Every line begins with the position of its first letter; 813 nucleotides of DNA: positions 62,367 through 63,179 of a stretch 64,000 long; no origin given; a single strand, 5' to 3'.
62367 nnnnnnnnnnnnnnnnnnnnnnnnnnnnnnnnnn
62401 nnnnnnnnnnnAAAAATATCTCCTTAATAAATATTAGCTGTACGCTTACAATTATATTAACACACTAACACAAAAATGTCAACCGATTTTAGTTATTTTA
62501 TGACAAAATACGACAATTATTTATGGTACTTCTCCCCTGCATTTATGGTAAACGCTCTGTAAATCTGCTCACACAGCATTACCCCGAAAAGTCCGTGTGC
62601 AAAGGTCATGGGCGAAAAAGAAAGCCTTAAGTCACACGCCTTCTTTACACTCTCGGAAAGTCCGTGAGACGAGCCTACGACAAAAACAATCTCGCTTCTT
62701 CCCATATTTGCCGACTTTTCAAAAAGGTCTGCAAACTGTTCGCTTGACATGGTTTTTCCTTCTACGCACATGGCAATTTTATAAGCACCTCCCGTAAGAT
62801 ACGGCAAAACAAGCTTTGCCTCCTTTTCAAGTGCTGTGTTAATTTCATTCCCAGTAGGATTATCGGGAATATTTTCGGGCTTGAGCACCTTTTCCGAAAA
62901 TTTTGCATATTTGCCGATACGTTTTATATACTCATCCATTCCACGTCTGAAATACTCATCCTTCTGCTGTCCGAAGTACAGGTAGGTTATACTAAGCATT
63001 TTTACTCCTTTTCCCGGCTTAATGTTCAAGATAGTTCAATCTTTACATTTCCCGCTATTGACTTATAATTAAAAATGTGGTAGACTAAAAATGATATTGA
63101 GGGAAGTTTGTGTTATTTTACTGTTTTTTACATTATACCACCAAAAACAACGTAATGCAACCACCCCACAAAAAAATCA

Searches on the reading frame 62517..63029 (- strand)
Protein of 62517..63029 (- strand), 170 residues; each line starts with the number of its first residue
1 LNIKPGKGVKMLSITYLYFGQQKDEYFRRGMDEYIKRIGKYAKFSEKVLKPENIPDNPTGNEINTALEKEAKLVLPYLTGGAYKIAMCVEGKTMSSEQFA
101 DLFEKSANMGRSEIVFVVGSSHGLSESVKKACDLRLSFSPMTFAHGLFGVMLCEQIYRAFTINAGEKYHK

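Call 53: search_protein_families(library=pfam, proteins=[window:62517-63029:-], max_evalue=0.001)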
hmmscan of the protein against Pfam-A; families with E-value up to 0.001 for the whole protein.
window:62517-63029:- (170 aa): 1 family
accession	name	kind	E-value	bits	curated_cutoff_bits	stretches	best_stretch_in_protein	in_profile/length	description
PF02590.22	SPOUT_MTase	-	4.5e-47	160.3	27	1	13-169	2-154/154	Predicted SPOUT methyltransferase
